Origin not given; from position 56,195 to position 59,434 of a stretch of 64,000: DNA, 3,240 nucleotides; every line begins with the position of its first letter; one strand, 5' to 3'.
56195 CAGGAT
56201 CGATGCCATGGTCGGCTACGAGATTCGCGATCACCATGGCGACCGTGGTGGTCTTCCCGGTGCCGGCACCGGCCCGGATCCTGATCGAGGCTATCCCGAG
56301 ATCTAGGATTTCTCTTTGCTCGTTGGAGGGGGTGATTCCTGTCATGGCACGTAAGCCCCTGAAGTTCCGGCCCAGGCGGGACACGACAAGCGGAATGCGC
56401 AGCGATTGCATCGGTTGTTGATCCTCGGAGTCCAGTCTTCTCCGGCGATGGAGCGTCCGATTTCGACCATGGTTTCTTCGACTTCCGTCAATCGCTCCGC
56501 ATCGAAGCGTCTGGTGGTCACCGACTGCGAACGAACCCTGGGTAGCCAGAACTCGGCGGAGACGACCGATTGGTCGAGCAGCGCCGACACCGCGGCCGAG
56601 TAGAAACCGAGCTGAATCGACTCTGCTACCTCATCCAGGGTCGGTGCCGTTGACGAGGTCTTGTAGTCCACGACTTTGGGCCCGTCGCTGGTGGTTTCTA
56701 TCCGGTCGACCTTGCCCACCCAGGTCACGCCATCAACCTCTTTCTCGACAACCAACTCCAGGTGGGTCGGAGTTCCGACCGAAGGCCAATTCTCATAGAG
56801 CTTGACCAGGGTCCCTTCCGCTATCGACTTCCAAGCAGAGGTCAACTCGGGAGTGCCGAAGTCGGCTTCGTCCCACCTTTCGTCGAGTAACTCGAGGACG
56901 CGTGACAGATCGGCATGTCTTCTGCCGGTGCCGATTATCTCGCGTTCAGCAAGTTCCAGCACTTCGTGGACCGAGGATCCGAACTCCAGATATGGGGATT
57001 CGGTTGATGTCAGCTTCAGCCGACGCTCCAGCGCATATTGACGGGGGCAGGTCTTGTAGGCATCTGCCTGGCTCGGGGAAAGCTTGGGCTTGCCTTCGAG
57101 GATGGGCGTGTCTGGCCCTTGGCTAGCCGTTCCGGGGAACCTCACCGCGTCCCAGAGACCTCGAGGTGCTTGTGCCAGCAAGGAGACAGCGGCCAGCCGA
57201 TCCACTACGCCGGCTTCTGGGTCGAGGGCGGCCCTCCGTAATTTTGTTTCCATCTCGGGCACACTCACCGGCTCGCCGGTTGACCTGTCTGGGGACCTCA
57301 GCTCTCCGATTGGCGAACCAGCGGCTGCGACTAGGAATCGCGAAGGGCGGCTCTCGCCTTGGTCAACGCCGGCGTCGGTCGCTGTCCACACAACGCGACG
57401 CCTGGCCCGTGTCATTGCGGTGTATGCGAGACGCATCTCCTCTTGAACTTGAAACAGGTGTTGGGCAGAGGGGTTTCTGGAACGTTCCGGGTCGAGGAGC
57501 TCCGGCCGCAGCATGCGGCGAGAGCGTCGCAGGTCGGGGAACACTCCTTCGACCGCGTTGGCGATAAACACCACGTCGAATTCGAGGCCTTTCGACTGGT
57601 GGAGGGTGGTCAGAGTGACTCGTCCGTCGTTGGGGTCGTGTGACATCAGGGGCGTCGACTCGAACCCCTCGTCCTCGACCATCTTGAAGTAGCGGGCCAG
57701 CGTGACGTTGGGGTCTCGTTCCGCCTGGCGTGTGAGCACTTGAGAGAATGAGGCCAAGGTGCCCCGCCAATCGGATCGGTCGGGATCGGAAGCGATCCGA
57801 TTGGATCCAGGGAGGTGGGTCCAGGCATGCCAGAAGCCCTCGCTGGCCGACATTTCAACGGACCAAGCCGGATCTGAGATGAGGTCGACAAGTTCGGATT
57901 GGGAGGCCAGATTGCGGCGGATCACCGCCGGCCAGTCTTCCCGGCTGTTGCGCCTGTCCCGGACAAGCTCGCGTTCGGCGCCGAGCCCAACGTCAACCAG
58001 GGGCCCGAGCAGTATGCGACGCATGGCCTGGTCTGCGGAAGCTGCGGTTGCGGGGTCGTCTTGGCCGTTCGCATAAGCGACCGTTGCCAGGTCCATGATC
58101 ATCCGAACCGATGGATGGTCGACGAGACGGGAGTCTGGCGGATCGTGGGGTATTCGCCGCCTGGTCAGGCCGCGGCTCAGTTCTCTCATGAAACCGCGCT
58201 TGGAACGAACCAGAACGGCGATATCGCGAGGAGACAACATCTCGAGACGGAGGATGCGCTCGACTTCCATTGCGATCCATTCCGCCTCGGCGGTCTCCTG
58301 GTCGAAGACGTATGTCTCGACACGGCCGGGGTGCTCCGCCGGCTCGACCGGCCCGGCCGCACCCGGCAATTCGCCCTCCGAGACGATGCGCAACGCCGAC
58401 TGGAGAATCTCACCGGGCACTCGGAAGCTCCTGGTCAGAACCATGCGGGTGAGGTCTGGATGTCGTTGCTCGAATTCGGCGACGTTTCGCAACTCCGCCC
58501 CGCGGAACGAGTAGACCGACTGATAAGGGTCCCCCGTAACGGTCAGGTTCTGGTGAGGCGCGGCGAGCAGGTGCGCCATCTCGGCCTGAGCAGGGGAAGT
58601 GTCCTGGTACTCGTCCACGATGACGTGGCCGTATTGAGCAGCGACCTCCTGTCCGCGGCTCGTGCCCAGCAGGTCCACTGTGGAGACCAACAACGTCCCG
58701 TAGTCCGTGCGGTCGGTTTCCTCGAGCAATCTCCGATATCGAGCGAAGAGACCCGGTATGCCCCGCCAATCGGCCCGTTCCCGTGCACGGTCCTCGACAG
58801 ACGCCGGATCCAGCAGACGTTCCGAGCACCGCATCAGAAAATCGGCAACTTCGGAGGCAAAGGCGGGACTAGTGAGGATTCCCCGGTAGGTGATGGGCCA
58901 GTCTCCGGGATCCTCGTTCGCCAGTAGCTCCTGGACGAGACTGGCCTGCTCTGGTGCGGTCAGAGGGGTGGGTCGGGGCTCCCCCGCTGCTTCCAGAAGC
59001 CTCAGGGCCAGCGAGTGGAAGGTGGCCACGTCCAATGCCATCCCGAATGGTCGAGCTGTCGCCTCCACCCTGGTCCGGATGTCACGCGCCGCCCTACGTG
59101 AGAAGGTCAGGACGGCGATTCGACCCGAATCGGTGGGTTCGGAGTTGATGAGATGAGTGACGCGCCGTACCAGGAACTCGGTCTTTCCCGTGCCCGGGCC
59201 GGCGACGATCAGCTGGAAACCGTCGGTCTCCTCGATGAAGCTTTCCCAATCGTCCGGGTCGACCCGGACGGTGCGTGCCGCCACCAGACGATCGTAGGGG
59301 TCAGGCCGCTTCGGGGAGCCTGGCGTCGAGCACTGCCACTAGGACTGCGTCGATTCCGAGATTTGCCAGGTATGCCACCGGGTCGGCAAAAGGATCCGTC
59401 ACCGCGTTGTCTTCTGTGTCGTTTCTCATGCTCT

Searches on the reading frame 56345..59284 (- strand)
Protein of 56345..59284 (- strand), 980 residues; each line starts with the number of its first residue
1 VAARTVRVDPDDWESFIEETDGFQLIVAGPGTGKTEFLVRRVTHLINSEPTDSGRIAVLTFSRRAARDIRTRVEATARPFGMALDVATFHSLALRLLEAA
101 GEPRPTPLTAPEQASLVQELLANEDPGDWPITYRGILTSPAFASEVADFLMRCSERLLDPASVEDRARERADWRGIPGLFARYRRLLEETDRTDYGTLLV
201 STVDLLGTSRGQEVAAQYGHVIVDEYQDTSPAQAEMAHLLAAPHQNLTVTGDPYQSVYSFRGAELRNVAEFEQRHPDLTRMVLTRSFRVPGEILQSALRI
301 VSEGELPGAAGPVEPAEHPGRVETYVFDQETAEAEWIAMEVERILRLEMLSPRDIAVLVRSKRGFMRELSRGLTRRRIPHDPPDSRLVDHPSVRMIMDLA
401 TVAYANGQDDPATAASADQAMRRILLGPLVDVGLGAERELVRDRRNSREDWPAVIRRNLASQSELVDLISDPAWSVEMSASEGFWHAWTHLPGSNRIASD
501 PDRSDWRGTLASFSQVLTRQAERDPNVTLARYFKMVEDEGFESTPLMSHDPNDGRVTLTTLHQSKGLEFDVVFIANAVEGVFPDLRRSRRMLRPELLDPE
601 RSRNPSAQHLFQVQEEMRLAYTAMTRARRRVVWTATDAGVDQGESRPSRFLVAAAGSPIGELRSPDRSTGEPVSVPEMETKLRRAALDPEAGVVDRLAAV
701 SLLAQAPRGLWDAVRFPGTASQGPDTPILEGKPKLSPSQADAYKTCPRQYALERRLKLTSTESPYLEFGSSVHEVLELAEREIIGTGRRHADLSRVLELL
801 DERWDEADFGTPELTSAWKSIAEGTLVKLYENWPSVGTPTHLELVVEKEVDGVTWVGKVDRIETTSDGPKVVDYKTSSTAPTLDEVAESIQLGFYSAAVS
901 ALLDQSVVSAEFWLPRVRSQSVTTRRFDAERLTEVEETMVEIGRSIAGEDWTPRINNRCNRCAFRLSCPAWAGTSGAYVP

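Call 96: search_protein_families(library=pfam, proteins=[window:56345-59284:-], max_evalue=0.00001)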
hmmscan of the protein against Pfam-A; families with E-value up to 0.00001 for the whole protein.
window:56345-59284:- (980 aa): 7 families
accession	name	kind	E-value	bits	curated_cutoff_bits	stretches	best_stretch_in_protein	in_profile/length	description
PF00580.27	UvrD-helicase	-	1.5e-47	163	23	1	17-275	9-270/271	UvrD/REP helicase N-terminal domain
PF12705.13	PDDEXK_1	-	4.2e-37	128.9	22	1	734-969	1-247/247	PD-(D/E)XK nuclease superfamily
PF13361.12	UvrD_C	-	1.1e-25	91.3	25.6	1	544-635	276-347/350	UvrD-like helicase C-terminal domain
PF13245.12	AAA_19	-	2.8e-17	63.6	25.1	1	23-261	13-134/134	AAA domain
PF13538.12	UvrD_C_2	-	1.5e-09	38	27.4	0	556-592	2-38/52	UvrD-like helicase C-terminal domain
PF01930.23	Cas_Cas4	-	3.1e-07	31.1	22.7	0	856-968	53-158/160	Domain of unknown function DUF83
PF13604.12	AAA_30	-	1.6e-06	28.5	27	0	15-78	12-71/191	AAA domain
